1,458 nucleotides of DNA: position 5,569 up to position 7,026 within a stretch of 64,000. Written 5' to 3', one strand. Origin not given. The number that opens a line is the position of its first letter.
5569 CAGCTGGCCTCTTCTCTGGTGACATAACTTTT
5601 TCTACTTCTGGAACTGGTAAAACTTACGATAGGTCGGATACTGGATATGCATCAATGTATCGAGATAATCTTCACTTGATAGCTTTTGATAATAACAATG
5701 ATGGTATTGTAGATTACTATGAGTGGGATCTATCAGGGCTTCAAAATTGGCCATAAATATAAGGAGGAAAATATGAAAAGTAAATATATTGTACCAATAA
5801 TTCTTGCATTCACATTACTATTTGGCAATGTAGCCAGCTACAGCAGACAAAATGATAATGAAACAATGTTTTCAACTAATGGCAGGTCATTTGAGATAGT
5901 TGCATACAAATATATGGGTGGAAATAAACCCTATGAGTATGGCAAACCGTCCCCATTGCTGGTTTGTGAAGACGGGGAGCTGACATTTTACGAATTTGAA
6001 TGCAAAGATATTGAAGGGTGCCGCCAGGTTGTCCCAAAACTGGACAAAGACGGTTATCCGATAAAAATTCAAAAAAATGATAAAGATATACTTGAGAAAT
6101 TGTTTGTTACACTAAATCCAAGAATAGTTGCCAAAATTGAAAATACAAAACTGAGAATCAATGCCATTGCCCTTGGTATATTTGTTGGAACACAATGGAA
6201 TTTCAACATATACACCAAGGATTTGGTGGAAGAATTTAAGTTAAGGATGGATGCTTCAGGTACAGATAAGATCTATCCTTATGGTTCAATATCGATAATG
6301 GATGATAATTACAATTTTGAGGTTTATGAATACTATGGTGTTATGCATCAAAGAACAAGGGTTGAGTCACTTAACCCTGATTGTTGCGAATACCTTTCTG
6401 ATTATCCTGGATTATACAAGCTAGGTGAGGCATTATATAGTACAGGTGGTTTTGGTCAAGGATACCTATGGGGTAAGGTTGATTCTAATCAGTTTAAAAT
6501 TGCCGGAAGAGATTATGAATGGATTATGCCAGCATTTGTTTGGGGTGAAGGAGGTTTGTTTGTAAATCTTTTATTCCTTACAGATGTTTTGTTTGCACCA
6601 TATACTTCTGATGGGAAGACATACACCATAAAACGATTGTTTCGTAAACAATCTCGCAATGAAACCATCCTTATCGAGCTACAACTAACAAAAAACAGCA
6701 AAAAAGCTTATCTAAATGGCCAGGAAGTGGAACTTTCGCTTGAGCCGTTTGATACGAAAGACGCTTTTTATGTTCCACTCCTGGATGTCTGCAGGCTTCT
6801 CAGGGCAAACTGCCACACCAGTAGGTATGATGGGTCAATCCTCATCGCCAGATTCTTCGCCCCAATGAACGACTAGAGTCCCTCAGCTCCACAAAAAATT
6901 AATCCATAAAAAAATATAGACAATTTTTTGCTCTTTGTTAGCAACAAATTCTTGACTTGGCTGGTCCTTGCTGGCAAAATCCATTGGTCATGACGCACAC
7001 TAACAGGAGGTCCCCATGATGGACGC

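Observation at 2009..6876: Four tandem paralogs of a secreted protein family whose C-terminus is a divergent copper-amine-oxidase-N-terminal (stalk) domain with a conserved CK-LKANCH Cys pair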

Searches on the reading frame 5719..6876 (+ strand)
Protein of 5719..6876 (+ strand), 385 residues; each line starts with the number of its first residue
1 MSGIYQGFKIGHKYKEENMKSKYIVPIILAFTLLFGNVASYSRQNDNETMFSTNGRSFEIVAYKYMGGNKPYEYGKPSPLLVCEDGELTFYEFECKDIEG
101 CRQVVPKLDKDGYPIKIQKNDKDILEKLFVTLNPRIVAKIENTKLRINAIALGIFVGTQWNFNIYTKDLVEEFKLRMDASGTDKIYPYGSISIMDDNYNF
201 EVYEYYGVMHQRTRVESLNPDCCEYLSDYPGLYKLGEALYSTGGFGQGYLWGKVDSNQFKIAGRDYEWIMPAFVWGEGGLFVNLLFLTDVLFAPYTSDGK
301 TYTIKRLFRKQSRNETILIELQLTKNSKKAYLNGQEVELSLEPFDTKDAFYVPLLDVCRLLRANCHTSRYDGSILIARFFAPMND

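Call 3: search_protein_families(library=pfam, proteins=[window:5719-6876:+], max_evalue=10)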
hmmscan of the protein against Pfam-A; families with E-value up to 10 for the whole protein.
window:5719-6876:+ (385 aa): 1 family
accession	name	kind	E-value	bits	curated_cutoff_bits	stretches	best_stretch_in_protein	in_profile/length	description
PF07833.16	Cu_amine_oxidN1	-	8.8e-06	26.1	24.2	1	320-365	52-97/108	Copper amine oxidase N-terminal domain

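Call 5: find_homologous_proteins(query=window:5773-6873:+)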
Query window:5773-6873:+ (367 aa): 6 proteins with E <= 0.001 among 2488 candidates.
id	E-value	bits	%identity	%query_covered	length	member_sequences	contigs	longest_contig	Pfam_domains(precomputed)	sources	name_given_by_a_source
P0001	3.8e-248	841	99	100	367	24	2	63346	PF07833.17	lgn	-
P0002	3.4e-185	634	77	100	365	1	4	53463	PF07833.17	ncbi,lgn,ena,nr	ncbi:MAG: hypothetical protein GX421_06180 [Caldisericales bacterium]|nr:hypothetical protein [Caldi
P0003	4.1e-87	311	44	99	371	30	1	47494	PF07833.17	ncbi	ncbi:MAG: stalk domain-containing protein [Caldisericales bacterium]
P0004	7.7e-74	267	44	89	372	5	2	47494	PF07833.17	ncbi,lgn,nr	ncbi:MAG: hypothetical protein ABFD23_03280 [Caldisericales bacterium]|nr:hypothetical protein [bact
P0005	2.4e-69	252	44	89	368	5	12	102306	-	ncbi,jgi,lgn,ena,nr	ncbi:MAG TPA: hypothetical protein PLX04_00460 [Caldisericia bacterium]|nr:hypothetical protein [Cal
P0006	8.2e-69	251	44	89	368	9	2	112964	-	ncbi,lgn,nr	ncbi:MAG: hypothetical protein KBC24_02565 [Caldisericia bacterium]|nr:hypothetical protein [Caldise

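Call 6: search_protein_families(library=ncbifam, proteins=[window:5719-6876:+], max_evalue=1)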
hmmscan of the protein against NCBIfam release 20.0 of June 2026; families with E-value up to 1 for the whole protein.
window:5719-6876:+ (385 aa): 0 families

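Call 18: search_solved_structures(query=A3, max_evalue=10, show_alignments=2)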
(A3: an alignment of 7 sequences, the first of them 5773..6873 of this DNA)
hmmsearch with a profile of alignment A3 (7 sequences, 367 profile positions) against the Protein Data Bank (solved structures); distinct sequences matched with E-value up to 10: 1.
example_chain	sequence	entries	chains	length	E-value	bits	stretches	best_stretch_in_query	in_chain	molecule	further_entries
2hmj_A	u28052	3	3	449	1.6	10.9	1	141-198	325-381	Naphthalene 1,2-dioxygenase alpha subunit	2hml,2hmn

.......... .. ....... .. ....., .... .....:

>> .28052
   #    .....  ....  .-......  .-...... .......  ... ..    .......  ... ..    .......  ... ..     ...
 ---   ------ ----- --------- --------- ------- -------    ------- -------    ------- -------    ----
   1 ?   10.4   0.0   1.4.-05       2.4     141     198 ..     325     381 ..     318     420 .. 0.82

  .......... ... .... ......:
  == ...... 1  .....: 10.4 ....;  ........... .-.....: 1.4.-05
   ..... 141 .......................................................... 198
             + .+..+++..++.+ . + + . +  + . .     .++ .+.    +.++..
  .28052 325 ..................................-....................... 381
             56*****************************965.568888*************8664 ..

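Call 19: search_protein_families(library=phrogs, proteins=[window:5773-6876:+], max_evalue=1)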
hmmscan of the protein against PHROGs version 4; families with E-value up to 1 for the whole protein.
window:5773-6876:+ (367 aa): 2 families
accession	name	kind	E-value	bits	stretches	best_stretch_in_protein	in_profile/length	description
phrog_20991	-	unknown function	0.11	13.7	1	40-76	43-78/83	-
phrog_12518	-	unknown function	0.15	13.3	1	277-321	46-89/135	-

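Call 20: predict_structure(alignment_id=A3)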
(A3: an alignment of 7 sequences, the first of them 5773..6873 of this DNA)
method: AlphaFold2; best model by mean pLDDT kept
length: 367 residues; sequences in the alignment: 7
mean_pLDDT: 55.0   pTM: 0.40
mean pLDDT of the five models: 55.0, 54.3, 53.2, 51.0, 40.4
residues with pLDDT >= 90: 35; 70-90: 64; 50-70: 106; < 50: 162
segments of 3 or more residues with pLDDT < 50: 1-6, 11-69, 116-125, 136-144, 150-171, 188-191, 196-231, 350-352, 360-367
pLDDT, mean of each block of 10 residues (from residue 1): 45 41 23 26 29 30 43 60 56 67 70 52 52 49 51 28 33 55 51 47 34 24 28 67 61 81 85 77 83 58 93 97 90 89 70 50 32
secondary structure, 60 per line:
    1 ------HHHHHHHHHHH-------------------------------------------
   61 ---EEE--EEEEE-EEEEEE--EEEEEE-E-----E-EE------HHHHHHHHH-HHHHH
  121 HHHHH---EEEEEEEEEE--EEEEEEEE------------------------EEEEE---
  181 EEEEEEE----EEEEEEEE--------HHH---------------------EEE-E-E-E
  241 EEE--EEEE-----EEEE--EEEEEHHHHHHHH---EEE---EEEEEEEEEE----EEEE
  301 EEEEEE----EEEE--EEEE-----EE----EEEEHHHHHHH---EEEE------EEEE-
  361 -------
elements in order: H7-17 E64-66 E69-73 E75-80 E83-88 H106-114 H116-125 E129-138 E141-148 E173-177 E181-187 E192-199 E232-234 E240-243 E246-249 E255-258 E261-265 H266-273 E277-279 E283-292 E297-306 E311-314 E317-320 E332-335 H336-342 E346-349 E356-359

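Call 24: find_homologous_proteins(query=A4, max_evalue=0.001)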
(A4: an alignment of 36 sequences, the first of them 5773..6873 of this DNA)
Query A4 (36 sequences) (367 aa, profile of the alignment): 9 proteins with E <= 0.001 among 8000 candidates.
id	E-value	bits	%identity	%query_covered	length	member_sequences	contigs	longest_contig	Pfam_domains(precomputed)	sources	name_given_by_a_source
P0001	6.0e-107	376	99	100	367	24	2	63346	PF07833.17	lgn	-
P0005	1.1e-104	369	44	89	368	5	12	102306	-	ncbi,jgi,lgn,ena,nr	ncbi:MAG TPA: hypothetical protein PLX04_00460 [Caldisericia bacterium]|nr:hypothetical protein [Cal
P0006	1.3e-104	368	44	89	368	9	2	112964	-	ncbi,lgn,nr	ncbi:MAG: hypothetical protein KBC24_02565 [Caldisericia bacterium]|nr:hypothetical protein [Caldise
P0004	2.9e-104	367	44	89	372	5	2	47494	PF07833.17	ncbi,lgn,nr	ncbi:MAG: hypothetical protein ABFD23_03280 [Caldisericales bacterium]|nr:hypothetical protein [bact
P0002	1.7e-102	361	77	100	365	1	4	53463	PF07833.17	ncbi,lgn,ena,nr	ncbi:MAG: hypothetical protein GX421_06180 [Caldisericales bacterium]|nr:hypothetical protein [Caldi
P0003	1.9e-99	351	44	99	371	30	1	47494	PF07833.17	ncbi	ncbi:MAG: stalk domain-containing protein [Caldisericales bacterium]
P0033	7.9e-67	244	21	48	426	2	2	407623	-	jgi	jgi:hypothetical protein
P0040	2.0e-53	200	21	54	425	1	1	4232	-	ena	-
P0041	2.8e-16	78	40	13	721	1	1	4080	PF07833.17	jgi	jgi:hypothetical protein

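Call 34: find_related_loci(query=A6, collection=genome_contigs, flank=8000)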
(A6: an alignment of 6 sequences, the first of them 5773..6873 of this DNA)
Query A6 (367 aa) in genome_contigs; peptide patterns used: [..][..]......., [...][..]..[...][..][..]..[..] (x = any residue, [..] = any of these).
82 stretches matched a pattern; 4 encode a relative of the query (tblastn E <= 1e-3); 3 distinct loci.
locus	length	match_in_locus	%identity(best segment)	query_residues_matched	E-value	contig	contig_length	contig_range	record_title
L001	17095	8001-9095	77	1-367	0e+0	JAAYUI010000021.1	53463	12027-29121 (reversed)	MAG: Caldisericales bacterium isolate AS27yjCOA_144 145553_AS27, whole genome shotgun sequence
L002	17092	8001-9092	44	6-367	3e-92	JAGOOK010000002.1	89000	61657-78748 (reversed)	MAG: Caldisericia bacterium isolate Go_SlDig_bin_249 Go_SlDig_548_length_89000_cov_19.099603, whole genome shotgun seque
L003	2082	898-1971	37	5-367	2e-68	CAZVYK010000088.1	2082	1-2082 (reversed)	MAG TPA_asm: uncultured Caldisericales bacterium isolate binchicken_co204_193 genome assembly, contig: NODE_78752_length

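Call 36: predict_structure(alignment_id=A4)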
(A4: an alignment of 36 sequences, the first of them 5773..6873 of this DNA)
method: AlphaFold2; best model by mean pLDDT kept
length: 367 residues; sequences in the alignment: 36
mean_pLDDT: 89.0   pTM: 0.82
mean pLDDT of the five models: 89.0, 88.5, 88.4, 87.6, 87.2
residues with pLDDT >= 90: 262; 70-90: 72; 50-70: 21; < 50: 12
segments of 3 or more residues with pLDDT < 50: 22-31
pLDDT, mean of each block of 10 residues (from residue 1): 74 73 44 74 94 93 95 97 95 97 95 95 92 96 95 74 94 95 93 92 92 88 69 94 94 93 96 95 95 80 97 98 95 96 92 88 69
secondary structure, 60 per line:
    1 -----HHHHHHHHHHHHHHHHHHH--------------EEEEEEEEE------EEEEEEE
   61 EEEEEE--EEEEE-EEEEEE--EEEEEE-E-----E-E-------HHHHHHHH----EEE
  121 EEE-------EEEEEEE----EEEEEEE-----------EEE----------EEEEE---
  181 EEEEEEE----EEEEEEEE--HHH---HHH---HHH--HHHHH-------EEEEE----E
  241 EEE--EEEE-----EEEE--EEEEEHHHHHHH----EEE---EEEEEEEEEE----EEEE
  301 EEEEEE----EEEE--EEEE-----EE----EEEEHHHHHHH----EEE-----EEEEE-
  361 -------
elements in order: H6-24 E39-47 E54-66 E69-73 E75-80 E83-88 H106-113 E118-123 E131-137 E142-148 E160-162 E173-177 E181-187 E192-199 H219-223 E231-235 E240-243 E246-249 E255-258 E261-265 H266-272 E277-279 E283-292 E297-306 E311-314 E317-320 E332-335 H336-342 E347-349 E355-359

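Call 39: fold_search(model_id=the predicted structure, library=pdb)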
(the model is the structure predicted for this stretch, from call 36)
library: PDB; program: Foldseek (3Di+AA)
matches with E <= 10: 960; with E <= 0.001: 0
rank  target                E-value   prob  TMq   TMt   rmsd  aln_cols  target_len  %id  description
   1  5jrk_A                1.5e-02  0.10  0.12  0.09  18.4       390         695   10  Crystal Structure of the Sphingopyxin I Lasso Peptide Isopeptidase SpI-IsoP (SeMet-derived) (released 2016-09-28)
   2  8r8r_B                2.4e-02  0.08  0.11  0.11  20.9       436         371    7  Cryo-EM structure of the human mPSF with PAPOA C-terminus peptide (PAPOAc) (released 2024-04-10)
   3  5jrl_D                2.9e-02  0.07  0.11  0.07  18.3       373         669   10  Crystal Structure of the Sphingopyxin I Lasso Peptide Isopeptidase SpI-IsoP (Native) (released 2016-09-14)
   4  1c9i_A                3.1e-02  0.10  0.14  0.14  17.8       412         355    9  PEPTIDE-IN-GROOVE INTERACTIONS LINK TARGET PROTEINS TO THE B-PROPELLER OF CLATHRIN (released 2000-02-07)
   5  5xau_A                4.7e-02  0.04  0.09  0.07  23.9       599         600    8  Crystal structure of integrin binding fragment of laminin-511 (released 2017-09-20)
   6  6n01_A                5.0e-02  0.08  0.12  0.12  19.2       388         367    6  Structure of apo AztD from Citrobacter koseri (released 2019-09-18)
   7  8c7g_A                5.3e-02  0.08  0.12  0.08  20.4       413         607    8  Drosophila melanogaster Rab7 GEF complex Mon1-Ccz1-Bulli (released 2023-05-17)
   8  9oxs_B                5.6e-02  0.08  0.12  0.12  17.1       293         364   10  CRYO-EM STRUCTURE OF the human mPSF IN COMPLEX WITH THE AAUAAU poly(A) signal (released 2025-11-26)
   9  9v6e_B                5.6e-02  0.08  0.14  0.13  18.7       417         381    8  Cryo-EM structure of human full length KICSTOR complex (state 1) (released 2025-11-12)
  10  7ewr_F                6.2e-02  0.12  0.14  0.15  16.1       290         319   11  Cryo-EM structure of human GPR158 in complex with RGS7-Gbeta5 in a 2:2:2 ratio (released 2021-12-01)
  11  9qfq_P                6.2e-02  0.07  0.10  0.07  18.2       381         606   11  Cryo-EM structure of the cofilactin barbed end bound by AIP1 (released 2025-10-08)
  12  6grr_B                6.5e-02  1.00  0.19  0.10   1.9        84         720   12  Crystal structure of Escherichia coli amine oxidase mutant I342F/E573Q (released 2018-09-05)
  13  1oac_B                6.9e-02  1.00  0.19  0.10   1.6        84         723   12  CRYSTAL STRUCTURE OF A QUINOENZYME: COPPER AMINE OXIDASE OF ESCHERICHIA COLI AT 2 ANGSTROEMS RESOLUTION (released 1996-04-03)
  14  7ukn_A                6.9e-02  0.09  0.11  0.06  16.0       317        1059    8  Crystal Structure of DDB1 in Complex with the H-Box Motif of pUL145 (released 2022-08-10)
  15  1spu_B                7.3e-02  1.00  0.19  0.10   1.8        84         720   12  STRUCTURE OF OXIDOREDUCTASE (released 1997-03-12)
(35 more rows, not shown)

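Call 46: fold_search(model_id=the predicted structure, library=viral)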
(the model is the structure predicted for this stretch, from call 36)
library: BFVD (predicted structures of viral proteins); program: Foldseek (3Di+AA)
matches with E <= 10: 898; with E <= 0.001: 3
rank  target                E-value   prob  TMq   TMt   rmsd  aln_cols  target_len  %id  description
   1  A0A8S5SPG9            3.3e-08  1.00  0.33  0.33  12.4       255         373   15  Copper amine oxidase [Phage sp. ctPjm15]
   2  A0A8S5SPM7            3.1e-06  1.00  0.27  0.33   4.1       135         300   25  Copper amine oxidase [Phage sp. ctPjm15]
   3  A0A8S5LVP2            6.3e-04  1.00  0.25  0.34  12.7       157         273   15  Copper amine oxidase [Myoviridae sp. ctplG2]
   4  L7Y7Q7                1.0e-02  0.14  0.12  0.12  17.0       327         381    9  Putative BTB/POZ domain and WD-repeat protein [Megavirus lba]
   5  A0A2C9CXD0            1.5e-02  0.09  0.10  0.10  21.6       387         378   10  Uncharacterized protein [Yersinia phage fHe-Yen9-04]
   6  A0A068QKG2            3.2e-02  0.04  0.08  0.08  25.1       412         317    8  Uncharacterized protein [Armadillidium vulgare iridescent virus]
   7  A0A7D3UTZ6            3.3e-02  0.11  0.11  0.12  17.5       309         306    8  Lactonase 6-phosphogluconolactonase [Fadolivirus FV1/VV64]
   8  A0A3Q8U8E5            3.7e-02  0.09  0.11  0.09  16.0       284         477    8  BTB/POZ domain-containing protein [Megavirus baoshan]
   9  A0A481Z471            5.1e-02  0.11  0.10  0.07  16.6       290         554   10  Transmembrane protein [Pithovirus LCPAC201]
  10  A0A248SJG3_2          5.4e-02  0.06  0.10  0.05  21.8       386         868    6  (no name in the UniProt tables at hand)
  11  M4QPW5                5.7e-02  0.06  0.10  0.08  18.4       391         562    9  (no name in the UniProt tables at hand)
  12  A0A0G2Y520            6.4e-02  0.08  0.10  0.09  22.9       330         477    7  PutativeBTB/POZ domain-containing protein [Acanthamoeba polyphaga mimivirus]
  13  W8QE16                7.1e-02  0.10  0.10  0.06  18.4       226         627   12  DNA-directed RNA polymerase [Chloriridovirus anopheles1]
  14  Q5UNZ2                7.1e-02  0.08  0.10  0.08  17.3       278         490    7  Putative BTB/POZ domain and WD-repeat protein R739 [Acanthamoeba polyphaga mimivirus]
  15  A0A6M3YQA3            8.8e-02  0.03  0.10  0.07  24.2       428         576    8  Capsid protein [Hepeviridae sp.]
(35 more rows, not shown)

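Call 48: search_protein_families(library=pfam, alignment_id=A4, max_evalue=0.1)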
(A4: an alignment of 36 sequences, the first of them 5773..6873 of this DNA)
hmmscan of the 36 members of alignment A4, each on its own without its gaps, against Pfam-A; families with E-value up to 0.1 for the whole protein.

A. member 1, window:5773-6873:+ (367 aa): 1 family
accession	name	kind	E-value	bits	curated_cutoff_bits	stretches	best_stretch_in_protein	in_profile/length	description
PF07833.16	Cu_amine_oxidN1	-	7.7e-06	26.3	24.2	1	302-347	52-97/108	Copper amine oxidase N-terminal domain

B. families by the number of members that match (of 36 scanned): 8 families
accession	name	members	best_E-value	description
PF07833.16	Cu_amine_oxidN1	31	3.2e-14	Copper amine oxidase N-terminal domain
PF02576.22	RimP_N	1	0.0064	RimP N-terminal domain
PF11121.13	DUF2639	1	0.042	Protein of unknown function (DUF2639)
PF02650.20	HTH_WhiA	1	0.049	WhiA C-terminal HTH domain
PF18253.6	HipN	1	0.059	Hsp70-interacting protein N N-terminal domain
PF24122.1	Cas8b_C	1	0.065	Type I-B CRISPR Cas8b C-terminal domain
PF17776.6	NLRC4_HD2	1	0.082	NLRC4 helical domain HD2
PF00284.25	Cytochrom_B559a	1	0.097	Lumenal portion of Cytochrome b559, alpha (gene psbE) subunit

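Call 69: find_related_loci(query=A6, collection=viral_contigs, flank=5000)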
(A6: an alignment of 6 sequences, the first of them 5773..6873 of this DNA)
Query A6 (367 aa) in viral_contigs; peptide patterns used: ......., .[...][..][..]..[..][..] (x = any residue, [..] = any of these).
63 stretches matched a pattern, but none encodes a relative of the query by tblastn (E <= 1e-3).

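Call 76: search_protein_families(library=ncbifam, alignment_id=A4, max_evalue=0.1)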
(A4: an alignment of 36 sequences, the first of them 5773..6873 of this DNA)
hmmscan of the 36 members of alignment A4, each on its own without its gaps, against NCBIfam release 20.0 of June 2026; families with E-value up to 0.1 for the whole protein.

A. member 1, window:5773-6873:+ (367 aa): 0 families

B. families by the number of members that match (of 36 scanned): 3 families
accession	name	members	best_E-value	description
TIGR01332.1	cyt_b559_alpha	1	0.0023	cytochrome b559 subunit alpha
NF053877.1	FosA12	1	0.034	fosfomycin resistance glutathione transferase FosA12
NF041489.1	sigO_reg_RsoA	1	0.05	sigma-O factor regulator RsoA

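Call 77: search_protein_families(library=padloc, proteins=[window:5773-6876:+], max_evalue=0.1)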
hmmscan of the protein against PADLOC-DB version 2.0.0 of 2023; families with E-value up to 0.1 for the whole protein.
window:5773-6876:+ (367 aa): 0 families

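Call 80: find_encoding_contigs(protein=P0006, flank=7000, max_places=3)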
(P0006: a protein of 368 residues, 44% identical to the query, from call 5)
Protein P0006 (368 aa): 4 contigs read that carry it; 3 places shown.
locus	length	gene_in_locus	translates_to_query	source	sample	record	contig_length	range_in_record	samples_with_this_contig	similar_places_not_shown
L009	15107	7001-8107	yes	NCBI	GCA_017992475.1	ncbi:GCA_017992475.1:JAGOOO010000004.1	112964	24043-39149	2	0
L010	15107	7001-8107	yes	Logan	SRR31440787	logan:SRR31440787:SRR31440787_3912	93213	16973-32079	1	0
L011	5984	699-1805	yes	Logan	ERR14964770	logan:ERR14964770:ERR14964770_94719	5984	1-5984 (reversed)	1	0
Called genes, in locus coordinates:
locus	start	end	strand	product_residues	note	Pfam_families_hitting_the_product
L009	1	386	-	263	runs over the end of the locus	PF03073:TspO_MBR (weak)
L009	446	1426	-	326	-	PF01636:APH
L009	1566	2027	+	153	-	PF05154:TM2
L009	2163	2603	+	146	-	PF05154:TM2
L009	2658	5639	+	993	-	PF13360:PQQ_2 (faint)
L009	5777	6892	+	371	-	PF07833:Cu_amine_oxidN1 (weak)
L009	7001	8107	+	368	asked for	-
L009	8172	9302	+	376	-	PF07833:Cu_amine_oxidN1 (faint)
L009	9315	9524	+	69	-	-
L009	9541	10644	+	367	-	PF07833:Cu_amine_oxidN1 (faint)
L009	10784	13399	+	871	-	PF00133:tRNA-synt_1, PF09334:tRNA-synt_1g, PF13603:tRNA-synt_1_2, PF08264:Anticodon_1, PF10458:Val_tRNA-synt_C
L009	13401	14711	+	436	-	PF08245:Mur_ligase_M, PF02875:Mur_ligase_C, PF27239:FOL3_C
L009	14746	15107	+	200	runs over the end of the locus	PF17032:Zn_ribbon_15 (faint), PF18912:DZR_2 (weak), PF12773:DZR, PF13240:Zn_Ribbon_1 (faint), PF24460:DUF7575 (faint), PF13248:Zn_ribbon_3 (weak)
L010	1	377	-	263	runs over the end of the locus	PF03073:TspO_MBR (weak)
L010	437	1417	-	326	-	PF01636:APH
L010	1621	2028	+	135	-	PF05154:TM2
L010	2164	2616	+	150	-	PF05154:TM2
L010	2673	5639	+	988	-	PF13360:PQQ_2 (faint)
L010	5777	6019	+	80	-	-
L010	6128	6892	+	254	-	PF07833:Cu_amine_oxidN1 (weak)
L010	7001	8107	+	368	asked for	-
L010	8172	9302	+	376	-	PF07833:Cu_amine_oxidN1 (faint)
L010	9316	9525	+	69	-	-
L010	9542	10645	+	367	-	PF07833:Cu_amine_oxidN1 (faint)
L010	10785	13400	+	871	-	PF00133:tRNA-synt_1, PF09334:tRNA-synt_1g, PF13603:tRNA-synt_1_2, PF08264:Anticodon_1, PF10458:Val_tRNA-synt_C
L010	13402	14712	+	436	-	PF08245:Mur_ligase_M, PF02875:Mur_ligase_C, PF27239:FOL3_C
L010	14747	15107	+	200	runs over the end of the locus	PF17032:Zn_ribbon_15 (faint), PF18912:DZR_2 (weak), PF12773:DZR, PF13240:Zn_Ribbon_1 (faint), PF24460:DUF7575 (faint), PF13248:Zn_ribbon_3 (weak)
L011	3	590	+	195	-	?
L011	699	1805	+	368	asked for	-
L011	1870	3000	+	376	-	PF07833:Cu_amine_oxidN1 (faint)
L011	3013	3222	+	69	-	-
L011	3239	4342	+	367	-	PF07833:Cu_amine_oxidN1 (faint)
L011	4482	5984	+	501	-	?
